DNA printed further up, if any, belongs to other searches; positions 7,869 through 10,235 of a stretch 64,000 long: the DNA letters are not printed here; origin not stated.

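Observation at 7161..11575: Short, unassigned glycyl-radical enzyme and its activase, translationally coupled to a GH51 arabinofuranosidase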

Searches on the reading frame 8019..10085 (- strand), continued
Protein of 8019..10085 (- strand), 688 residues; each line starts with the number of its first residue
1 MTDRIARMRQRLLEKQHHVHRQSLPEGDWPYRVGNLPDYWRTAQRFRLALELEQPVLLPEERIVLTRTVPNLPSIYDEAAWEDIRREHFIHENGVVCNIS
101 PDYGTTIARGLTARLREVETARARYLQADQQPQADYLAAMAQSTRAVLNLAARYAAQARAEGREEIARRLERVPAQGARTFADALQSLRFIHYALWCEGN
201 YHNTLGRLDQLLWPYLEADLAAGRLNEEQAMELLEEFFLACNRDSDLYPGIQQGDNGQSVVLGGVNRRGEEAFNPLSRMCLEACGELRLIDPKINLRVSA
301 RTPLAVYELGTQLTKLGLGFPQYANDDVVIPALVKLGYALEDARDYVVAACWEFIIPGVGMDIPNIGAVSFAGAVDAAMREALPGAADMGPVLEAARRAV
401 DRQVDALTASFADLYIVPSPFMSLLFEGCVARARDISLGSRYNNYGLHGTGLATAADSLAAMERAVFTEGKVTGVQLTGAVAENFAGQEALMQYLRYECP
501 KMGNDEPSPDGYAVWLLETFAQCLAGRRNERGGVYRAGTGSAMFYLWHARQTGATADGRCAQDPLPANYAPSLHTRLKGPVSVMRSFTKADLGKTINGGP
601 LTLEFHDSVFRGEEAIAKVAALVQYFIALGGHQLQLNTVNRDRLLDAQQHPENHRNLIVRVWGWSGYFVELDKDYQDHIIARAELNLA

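Call 74: list_cluster_members(proteins=[P0213, P0001, P0005])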
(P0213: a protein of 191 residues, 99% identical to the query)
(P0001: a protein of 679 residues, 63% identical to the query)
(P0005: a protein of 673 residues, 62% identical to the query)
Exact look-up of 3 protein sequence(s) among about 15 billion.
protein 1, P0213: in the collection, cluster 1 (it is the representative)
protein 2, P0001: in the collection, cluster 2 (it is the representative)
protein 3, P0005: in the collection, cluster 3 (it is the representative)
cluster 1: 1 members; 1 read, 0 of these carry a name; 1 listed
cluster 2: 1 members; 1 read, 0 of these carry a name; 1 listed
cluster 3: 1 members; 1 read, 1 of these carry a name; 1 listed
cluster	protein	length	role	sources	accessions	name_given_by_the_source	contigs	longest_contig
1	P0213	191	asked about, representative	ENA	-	-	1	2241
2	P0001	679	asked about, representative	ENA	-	-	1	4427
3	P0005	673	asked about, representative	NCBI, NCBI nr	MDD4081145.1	MAG: pyruvate formate lyase family protein [Eubacteriales bacterium] | pyruvate formate lyase family protein [Eubacteriales bacterium]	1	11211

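Call 79: search_protein_families(library=ncbifam, proteins=[L036:7651-8985:+, L074:5046-6557:+, L044:4278-5261:+, L074:1940-2944:+, L067:3683-4711:-, L018:8276-9862:+, L070:2675-4543:+, L078:12107-13174:+, L001:7074-8219:+, L074:451-1848:+], max_evalue=1e-10)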
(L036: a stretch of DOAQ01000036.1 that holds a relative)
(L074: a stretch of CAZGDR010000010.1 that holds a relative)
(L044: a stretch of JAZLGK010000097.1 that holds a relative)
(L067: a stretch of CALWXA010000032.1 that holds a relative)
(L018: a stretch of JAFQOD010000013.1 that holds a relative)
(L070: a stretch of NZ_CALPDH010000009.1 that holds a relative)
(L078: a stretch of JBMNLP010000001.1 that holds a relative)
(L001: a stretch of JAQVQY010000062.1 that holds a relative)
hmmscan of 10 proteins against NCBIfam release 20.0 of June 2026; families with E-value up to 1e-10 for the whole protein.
L036:7651-8985:+ (445 aa): 13 families
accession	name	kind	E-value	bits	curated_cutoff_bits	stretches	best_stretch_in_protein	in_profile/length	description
TIGR00879.1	SP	subfamily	4.9e-111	371.8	237.8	1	4-436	54-510/510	sugar porter family MFS transporter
NF007484.0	PRK10077.1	equivalog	2.4e-100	336.7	608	1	2-439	7-471/480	D-xylose transporter XylE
NF052357.1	GlucTporGlcPStph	equivalog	8.2e-82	275.4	750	1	6-438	6-435/445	glucose transporter GlcP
TIGR00895.1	2A0115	subfamily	3.2e-37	128.4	418.55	1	1-377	11-377/398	aromatic acid/H+ symport family MFS transporter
TIGR00898.1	2A0119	subfamily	7e-35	120.8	550.75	1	42-435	126-505/506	cation transport protein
NF053517.1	HbztTptrPcaK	equivalog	2e-18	66.6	770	1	3-407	15-407/437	4-hydroxybenzoate transporter PcaK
NF008586.0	PRK11551.1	equivalog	6.9e-17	61.5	410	1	31-196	39-201/406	3-(3-hydroxy-phenyl)propionate transporter MhpT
TIGR00891.1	2A0112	subfamily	1.9e-15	56.8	552.9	1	10-376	15-366/405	sialate:H+ symport family MFS transporter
TIGR00883.1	2A0106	subfamily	6.9e-14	51.7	443.45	1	18-379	11-359/400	metabolite/H+ symporter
TIGR00880.1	2_A_01_02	superfamily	4.5e-13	49.5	131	1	48-185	5-137/141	multidrug resistance protein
NF003024.0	PRK03893.1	subfamily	6.5e-13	48.3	604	1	10-181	23-191/497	sialate:H+ symport family MFS transporter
TIGR00893.1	2A0114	subfamily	5.3e-12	45.4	395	1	33-411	20-385/399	D-galactonate transporter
NF008963.0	PRK12307.1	equivalog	7.4e-11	41.8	637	1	10-180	21-187/426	MFS transporter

L074:5046-6557:+ (504 aa): 183 families (the best 25 are shown)
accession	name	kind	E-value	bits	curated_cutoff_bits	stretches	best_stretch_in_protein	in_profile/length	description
NF010069.0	PRK13549.1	equivalog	1.9e-158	528.1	699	1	1-502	1-501/513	xylose ABC transporter ATP-binding protein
NF008030.0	PRK10762.1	equivalog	3.2e-156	521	745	1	27-503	16-492/501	ribose ABC transporter ATP-binding protein RbsA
NF008442.0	PRK11288.1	equivalog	5.2e-154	513.3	689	1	13-502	7-495/504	L-arabinose ABC transporter ATP-binding protein AraG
NF040905.2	GguA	equivalog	2.3e-151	504.6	810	1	26-500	12-498/500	multiple monosaccharide ABC transporter ATP-binding protein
NF007253.0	PRK09700.1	equivalog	1.2e-143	479.4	772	1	26-503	16-507/510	D-allose ABC transporter ATP-binding protein AlsA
NF041861.1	YtfR_transport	equivalog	4e-137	457.6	850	1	27-491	13-480/492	galactofuranose ABC transporter, ATP-binding protein YtfR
TIGR02633.1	xylG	equivalog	7.3e-137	456.9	723.65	1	27-501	13-498/500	D-xylose ABC transporter ATP-binding protein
NF008215.0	PRK10982.1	equivalog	1.1e-136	456.4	828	1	26-500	24-500/506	galactose/methyl galactoside ABC transporter ATP-binding protein MglA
NF011967.0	PRK15439.1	equivalog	5e-123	411.2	586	1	27-498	23-495/510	autoinducer 2 ABC transporter ATP-binding protein LsrA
NF047930.1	ABC_ATP_B6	equivalog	2.1e-102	343.4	670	1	31-497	18-503/510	putative B6 ABC transporter ATP-binding protein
TIGR03410.1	urea_trans_UrtE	equivalog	5.9e-62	209.1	285.8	2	28-246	13-227/230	urea ABC transporter ATP-binding subunit UrtE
TIGR04521.1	ECF_ATPase_2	equivalog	7.6e-56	189.2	330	2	28-231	18-225/279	energy-coupling factor transporter ATPase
TIGR04406.1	LPS_export_lptB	equivalog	1.3e-55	188.3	240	2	29-233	15-217/239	LPS export ABC transporter ATP-binding protein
NF040840.2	tungstate_WtpC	equivalog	2.4e-55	188.2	440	2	31-238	16-218/347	tungstate ABC transporter ATP-binding protein WtpC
TIGR03608.1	L_ocin_972_ABC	subfamily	4.9e-55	186.2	254.85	2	28-221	11-203/206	putative bacteriocin export ABC transporter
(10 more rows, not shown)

L044:4278-5261:+ (328 aa): 9 families
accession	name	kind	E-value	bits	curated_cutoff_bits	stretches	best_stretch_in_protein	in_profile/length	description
NF008441.0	PRK11285.1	equivalog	1.6e-52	178.7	378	1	8-327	13-329/333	L-arabinose ABC transporter permease AraH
NF007067.0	PRK09512.1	equivalog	7.9e-48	163.3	398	1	13-324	8-320/321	ribose ABC transporter permease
NF040906.3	GguB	equivalog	1.6e-45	156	450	2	177-325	226-373/375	multiple monosaccharide ABC transporter permease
NF007014.0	PRK09478.1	equivalog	3.5e-41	141.7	386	1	14-324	5-331/336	galactose/methyl galactoside ABC transporter permease MglC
NF011961.0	PRK15432.1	equivalog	2.1e-39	135.8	388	1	24-320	10-303/344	autoinducer 2 ABC transporter permease LsrC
NF007252.0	PRK09699.1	equivalog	1.6e-34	119.7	396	1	8-321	9-321/326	D-allose ABC transporter permease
NF008630.0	PRK11618.1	equivalog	1.2e-32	113.5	363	1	28-298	13-285/331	galactofuranose ABC transporter, permease protein YjfF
NF041862.1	YtfT_transport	equivalog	1.3e-27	96.9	535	1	27-321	24-324/339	galactofuranose ABC transporter, ATP-binding protein YtfT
NF011612.1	PRK15038.1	equivalog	6.3e-27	94.6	500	1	28-320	8-304/322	autoinducer 2 ABC transporter permease LsrD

L074:1940-2944:+ (335 aa): 16 families
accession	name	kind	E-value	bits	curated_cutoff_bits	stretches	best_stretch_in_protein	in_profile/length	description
NF007936.0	PRK10653.1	equivalog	1.2e-42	146.3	337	1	26-313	3-280/295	ribose ABC transporter substrate-binding protein RbsB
NF007254.0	PRK09701.1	equivalog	1.2e-38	133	335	1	31-312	7-289/311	D-allose transporter substrate-binding protein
NF041827.1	YtfQ_transport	equivalog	3.4e-31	108.4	510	1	69-300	39-277/320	galactofuranose ABC transporter, galactofuranose-binding protein YtfQ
TIGR02634.1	xylF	equivalog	1.6e-22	80.5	389.55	1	58-274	3-219/302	D-xylose ABC transporter substrate-binding protein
NF052284.1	rhzpin_SBP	equivalog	1.6e-22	80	420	1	56-303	3-248/289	rhizopine catabolism ABC transporter substrate-binding protein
TIGR02637.1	RhaS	equivalog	2.4e-20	73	342.25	1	56-288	1-234/302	rhamnose ABC transporter substrate-binding protein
NF007680.0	PRK10355.1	equivalog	1.1e-18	67.5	504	1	25-271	1-242/331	D-xylose ABC transporter substrate-binding protein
NF040907.2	ChvE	equivalog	1.5e-15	57.3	460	1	75-276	19-237/324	multiple monosaccharide ABC transporter substrate-binding protein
NF011924.1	PRK15395.1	equivalog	9.1e-15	54.5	420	1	25-292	1-278/329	galactose/glucose ABC transporter substrate-binding protein MglB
NF007075.0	PRK09526.1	subfamily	9.1e-15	54.4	340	1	71-283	80-283/358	LacI family DNA-binding transcriptional regulator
NF011937.0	PRK15408.1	equivalog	5e-14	51.9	384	1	28-287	5-260/340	autoinducer 2 ABC transporter substrate-binding protein LsrB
NF008185.0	PRK10936.1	equivalog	2.2e-13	49.8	200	1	66-312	59-301/346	TMAO reductase system periplasmic protein TorT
NF047341.1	lactose_RbsR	equivalog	2e-12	47.1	382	1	55-307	63-303/331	ribose utilization transcriptional repressor RbsR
NF007979.0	PRK10703.1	equivalog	2e-11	43.6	501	1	62-313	67-312/341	HTH-type transcriptional repressor PurR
TIGR02417.1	fruct_sucro_rep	subfamily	2.9e-11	43.2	389.55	1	56-264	63-262/327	D-fructose-responsive transcription factor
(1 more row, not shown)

L067:3683-4711:- (343 aa): 2 families
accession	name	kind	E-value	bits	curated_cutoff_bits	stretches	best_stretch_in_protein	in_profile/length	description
TIGR02636.1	galM_Leloir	equivalog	1.4e-47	162.4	397.65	1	13-339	1-336/336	galactose-1-epimerase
NF008277.0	PRK11055.1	subfamily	7.3e-46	156.9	240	1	9-340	9-348/349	galactose-1-epimerase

L018:8276-9862:+ (529 aa): 0 families

L070:2675-4543:+ (623 aa): 0 families

L078:12107-13174:+ (356 aa): 19 families
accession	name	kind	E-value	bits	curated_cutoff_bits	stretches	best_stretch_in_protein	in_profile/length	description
NF041097.1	keto_inos_dh_IolM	equivalog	3.2e-56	190.7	450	1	7-355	29-388/389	scyllo-inosose 3-dehydrogenase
TIGR00692.1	tdh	equivalog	5.7e-56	190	458.35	1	20-354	13-338/340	L-threonine 3-dehydrogenase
NF003808.0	PRK05396.1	equivalog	3.3e-52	177.5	380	1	19-354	14-338/341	L-threonine 3-dehydrogenase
NF007489.0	PRK10083.1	equivalog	2.6e-41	141.7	376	1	8-348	2-327/339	Zn-dependent oxidoreductase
TIGR03451.1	mycoS_dep_FDH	equivalog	3.5e-33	114.9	512.9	1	19-354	15-356/358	S-(hydroxymethyl)mycothiol dehydrogenase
NF007375.0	PRK09880.1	equivalog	1.9e-31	109.1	469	1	29-353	26-340/344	L-idonate 5-dehydrogenase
TIGR03366.1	HpnZ_proposed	hypoth_equivalog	1.7e-30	106.3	328.1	1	28-280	3-255/315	putative phosphonate catabolism associated alcohol dehydrogenase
TIGR03989.1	Rxyl_3153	subfamily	6.2e-29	101.4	440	1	9-351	5-365/370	NDMA-dependent alcohol dehydrogenase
NF007642.0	PRK10309.1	equivalog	9.5e-28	97.4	550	1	7-233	1-214/347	galactitol-1-phosphate 5-dehydrogenase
NF010344.0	PRK13771.1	subfamily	1.1e-24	87.1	349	1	16-195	10-177/334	putative alcohol dehydrogenase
NF006940.0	PRK09422.1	equivalog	2.5e-22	79.3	344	1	22-247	16-230/338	alcohol dehydrogenase AdhP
TIGR03201.1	dearomat_had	equivalog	3.7e-22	78.9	338.65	1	14-244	6-229/349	6-hydroxycyclohex-1-ene-1-carbonyl-CoA dehydrogenase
TIGR02818.1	adh_III_F_hyde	equivalog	9.1e-21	74.3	543.95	0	8-121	3-107/368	S-(hydroxymethyl)glutathione dehydrogenase/class III alcohol dehydrogenase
NF041172.1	AcrlCoa_red_Thmprot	equivalog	4.3e-20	71.9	500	1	7-278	1-255/334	acryloyl-CoA reductase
TIGR02822.1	adh_fam_2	subfamily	7e-20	71.4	283.5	1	16-155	13-140/329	zinc-binding alcohol dehydrogenase family protein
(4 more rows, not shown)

L001:7074-8219:+ (382 aa): 3 families
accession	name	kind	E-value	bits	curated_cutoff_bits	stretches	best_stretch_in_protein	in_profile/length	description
NF011924.1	PRK15395.1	equivalog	8.7e-56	189.4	420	1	36-378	2-321/329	galactose/glucose ABC transporter substrate-binding protein MglB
NF007254.0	PRK09701.1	equivalog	6.3e-13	48.6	335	1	249-349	194-286/311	D-allose transporter substrate-binding protein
NF007936.0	PRK10653.1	equivalog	1.2e-11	44.5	337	0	36-346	4-273/295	ribose ABC transporter substrate-binding protein RbsB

L074:451-1848:+ (466 aa): 1 family
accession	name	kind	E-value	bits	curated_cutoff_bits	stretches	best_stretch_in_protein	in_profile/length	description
NF048012.1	SlpQosIsomSftI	equivalog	2e-24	86.1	700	1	120-452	109-431/443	sulfoquinovose isomerase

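Call 87: predict_structure(alignment_id=A5)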
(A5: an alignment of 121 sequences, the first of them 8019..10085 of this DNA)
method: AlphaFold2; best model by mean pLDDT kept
length: 688 residues; sequences in the alignment: 121
mean_pLDDT: 90.5   pTM: 0.92
mean pLDDT of the five models: 90.5, 90.0, 89.2, 88.8, 88.1
residues with pLDDT >= 90: 483; 70-90: 170; 50-70: 24; < 50: 11
segments of 3 or more residues with pLDDT < 50: 247-255
pLDDT, mean of each block of 10 residues (from residue 1): 93 88 88 93 97 95 93 92 95 85 96 98 98 98 99 98 98 98 98 90 88 98 98 95 63 58 95 96 86 88 95 78 94 95 90 86 88 96 97 98 96 94 96 92 91 94 98 97 97 94 93 97 94 88 76 92 75 80 92 86 85 92 96 88 90 81 70 79 60
secondary structure, 60 per line:
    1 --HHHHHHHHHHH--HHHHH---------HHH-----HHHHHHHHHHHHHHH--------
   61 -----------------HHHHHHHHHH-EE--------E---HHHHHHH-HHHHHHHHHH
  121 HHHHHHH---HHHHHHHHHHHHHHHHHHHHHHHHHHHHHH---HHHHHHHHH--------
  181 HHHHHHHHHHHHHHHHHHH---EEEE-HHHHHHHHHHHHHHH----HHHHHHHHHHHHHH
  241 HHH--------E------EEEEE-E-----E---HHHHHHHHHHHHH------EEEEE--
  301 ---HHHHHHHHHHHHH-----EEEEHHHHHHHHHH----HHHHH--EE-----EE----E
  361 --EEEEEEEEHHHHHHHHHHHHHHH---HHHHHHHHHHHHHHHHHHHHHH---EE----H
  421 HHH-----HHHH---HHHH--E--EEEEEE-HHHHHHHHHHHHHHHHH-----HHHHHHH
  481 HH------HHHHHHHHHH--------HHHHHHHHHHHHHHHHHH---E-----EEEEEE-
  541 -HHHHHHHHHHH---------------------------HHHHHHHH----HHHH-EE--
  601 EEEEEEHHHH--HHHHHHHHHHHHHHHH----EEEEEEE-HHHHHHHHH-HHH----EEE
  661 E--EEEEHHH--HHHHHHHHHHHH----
elements in order: H3-13 H16-20 H38-52 H78-87 H103-109 H111-127 H131-160 H164-172 H181-199 E203-206 H208-222 H227-243 E259-263 H275-287 E294-298 H304-316 E322-325 H326-335 H340-344 E363-370 H371-385 H389-410 H420-423 H429-432 H436-439 E445-450 H452-468 H474-482 H489-498 H507-524 E534-539 H542-552 H580-587 H592-595 E601-606 H607-610 H613-628 E633-639 H641-649 E658-661 E664-667 H673-684
